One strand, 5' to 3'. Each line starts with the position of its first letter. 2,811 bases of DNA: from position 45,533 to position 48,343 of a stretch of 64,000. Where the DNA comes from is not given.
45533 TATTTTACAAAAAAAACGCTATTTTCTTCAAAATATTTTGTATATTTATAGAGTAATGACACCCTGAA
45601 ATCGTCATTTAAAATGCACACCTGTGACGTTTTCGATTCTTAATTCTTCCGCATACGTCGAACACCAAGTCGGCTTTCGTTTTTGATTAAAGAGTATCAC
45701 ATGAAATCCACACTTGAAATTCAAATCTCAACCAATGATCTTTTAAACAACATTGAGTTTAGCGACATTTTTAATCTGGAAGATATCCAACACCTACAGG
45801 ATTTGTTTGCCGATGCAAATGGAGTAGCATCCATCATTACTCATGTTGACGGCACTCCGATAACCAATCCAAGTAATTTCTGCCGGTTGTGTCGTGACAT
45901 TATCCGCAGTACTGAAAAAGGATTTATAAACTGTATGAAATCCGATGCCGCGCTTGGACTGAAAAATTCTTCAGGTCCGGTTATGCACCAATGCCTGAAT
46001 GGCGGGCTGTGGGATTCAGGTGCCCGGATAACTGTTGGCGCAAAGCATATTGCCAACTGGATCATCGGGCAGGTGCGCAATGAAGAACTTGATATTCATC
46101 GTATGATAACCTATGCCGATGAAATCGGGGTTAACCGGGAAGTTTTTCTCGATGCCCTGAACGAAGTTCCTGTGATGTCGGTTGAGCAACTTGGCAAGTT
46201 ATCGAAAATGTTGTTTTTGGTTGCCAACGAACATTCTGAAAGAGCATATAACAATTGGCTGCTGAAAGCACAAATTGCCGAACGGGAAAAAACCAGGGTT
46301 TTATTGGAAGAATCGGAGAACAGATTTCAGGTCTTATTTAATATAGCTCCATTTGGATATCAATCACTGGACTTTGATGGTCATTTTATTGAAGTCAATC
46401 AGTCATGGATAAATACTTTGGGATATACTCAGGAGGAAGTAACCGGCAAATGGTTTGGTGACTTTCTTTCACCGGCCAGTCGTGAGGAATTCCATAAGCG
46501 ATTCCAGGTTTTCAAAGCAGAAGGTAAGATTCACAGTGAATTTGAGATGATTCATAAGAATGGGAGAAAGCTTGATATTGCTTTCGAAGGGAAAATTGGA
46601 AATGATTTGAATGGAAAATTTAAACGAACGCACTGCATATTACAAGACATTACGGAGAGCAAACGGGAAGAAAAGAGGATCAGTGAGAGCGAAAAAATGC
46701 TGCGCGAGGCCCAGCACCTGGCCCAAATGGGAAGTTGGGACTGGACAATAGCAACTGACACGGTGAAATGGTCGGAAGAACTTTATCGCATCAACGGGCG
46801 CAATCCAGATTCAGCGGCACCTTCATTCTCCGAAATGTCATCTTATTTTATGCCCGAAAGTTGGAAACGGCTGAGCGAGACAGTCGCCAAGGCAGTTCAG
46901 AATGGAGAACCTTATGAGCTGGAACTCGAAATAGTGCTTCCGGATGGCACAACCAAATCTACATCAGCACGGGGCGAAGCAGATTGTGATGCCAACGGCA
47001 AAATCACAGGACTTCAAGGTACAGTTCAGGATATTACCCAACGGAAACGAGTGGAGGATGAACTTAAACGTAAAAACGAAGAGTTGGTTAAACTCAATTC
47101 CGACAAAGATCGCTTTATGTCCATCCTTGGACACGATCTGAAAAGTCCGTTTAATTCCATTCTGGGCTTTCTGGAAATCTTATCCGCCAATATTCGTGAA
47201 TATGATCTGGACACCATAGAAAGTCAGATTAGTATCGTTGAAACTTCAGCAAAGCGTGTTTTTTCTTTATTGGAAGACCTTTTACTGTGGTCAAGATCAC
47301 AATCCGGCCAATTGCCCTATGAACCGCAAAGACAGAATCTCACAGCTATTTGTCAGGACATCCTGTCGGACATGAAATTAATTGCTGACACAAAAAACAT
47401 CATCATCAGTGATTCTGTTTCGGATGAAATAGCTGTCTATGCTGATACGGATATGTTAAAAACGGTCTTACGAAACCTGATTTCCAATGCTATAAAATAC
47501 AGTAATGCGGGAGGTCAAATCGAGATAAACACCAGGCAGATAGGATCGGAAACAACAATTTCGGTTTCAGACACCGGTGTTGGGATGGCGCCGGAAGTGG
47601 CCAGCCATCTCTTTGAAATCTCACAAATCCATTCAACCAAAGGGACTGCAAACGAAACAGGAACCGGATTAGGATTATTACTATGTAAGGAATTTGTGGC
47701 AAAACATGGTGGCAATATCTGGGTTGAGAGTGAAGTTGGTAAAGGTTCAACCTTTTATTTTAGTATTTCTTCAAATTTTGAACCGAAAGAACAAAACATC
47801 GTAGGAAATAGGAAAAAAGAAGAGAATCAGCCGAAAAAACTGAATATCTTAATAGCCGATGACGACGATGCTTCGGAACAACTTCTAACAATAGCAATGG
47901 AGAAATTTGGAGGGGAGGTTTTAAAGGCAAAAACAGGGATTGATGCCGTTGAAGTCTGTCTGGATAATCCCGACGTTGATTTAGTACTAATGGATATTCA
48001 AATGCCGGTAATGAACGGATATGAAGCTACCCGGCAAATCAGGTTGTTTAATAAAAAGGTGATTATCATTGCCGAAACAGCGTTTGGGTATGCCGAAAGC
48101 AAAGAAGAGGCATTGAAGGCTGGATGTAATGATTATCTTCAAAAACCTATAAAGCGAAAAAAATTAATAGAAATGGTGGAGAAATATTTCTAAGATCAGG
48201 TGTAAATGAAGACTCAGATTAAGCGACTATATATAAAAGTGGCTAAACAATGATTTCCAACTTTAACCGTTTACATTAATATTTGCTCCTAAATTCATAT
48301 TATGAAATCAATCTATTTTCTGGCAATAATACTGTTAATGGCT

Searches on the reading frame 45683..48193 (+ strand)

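Call 18: search_protein_families(library=pfam, proteins=[window:45683-48193:+])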
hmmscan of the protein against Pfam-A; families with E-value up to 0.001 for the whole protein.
window:45683-48193:+ (836 aa): 10 families
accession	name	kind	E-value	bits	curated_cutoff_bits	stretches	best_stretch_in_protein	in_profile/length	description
PF10114.15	PocR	-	1.5e-45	155.3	23.9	1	28-189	1-162/162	Sensory domain found in PocR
PF02518.31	HATPase_c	-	1.8e-26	93.2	26.4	1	588-695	2-107/111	Histidine kinase-, DNA gyrase B-, and HSP90-like ATPase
PF00072.30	Response_reg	-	1.9e-23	83.1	30.2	1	722-833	1-111/111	Response regulator receiver domain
PF08447.18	PAS_3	-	1.3e-21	77.1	25.6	2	361-448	2-89/89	PAS fold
PF13426.13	PAS_9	-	1.5e-14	54.5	27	1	230-325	8-103/103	PAS domain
PF08448.16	PAS_4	-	2.7e-10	40.9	23.1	1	228-328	10-110/110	PAS fold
PF00512.31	HisKA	-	7.8e-10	39.1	26.9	1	475-542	2-66/66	His Kinase A (phospho-acceptor) domain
PF00989.32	PAS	-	4.5e-08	33.5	22.6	1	214-289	2-77/113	PAS fold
PF13188.13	PAS_8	-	0.00062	20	21.8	0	213-264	1-49/65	PAS domain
PF01110.22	CNTF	-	0.00089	19.1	22.7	0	141-226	35-121/194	Ciliary neurotrophic factor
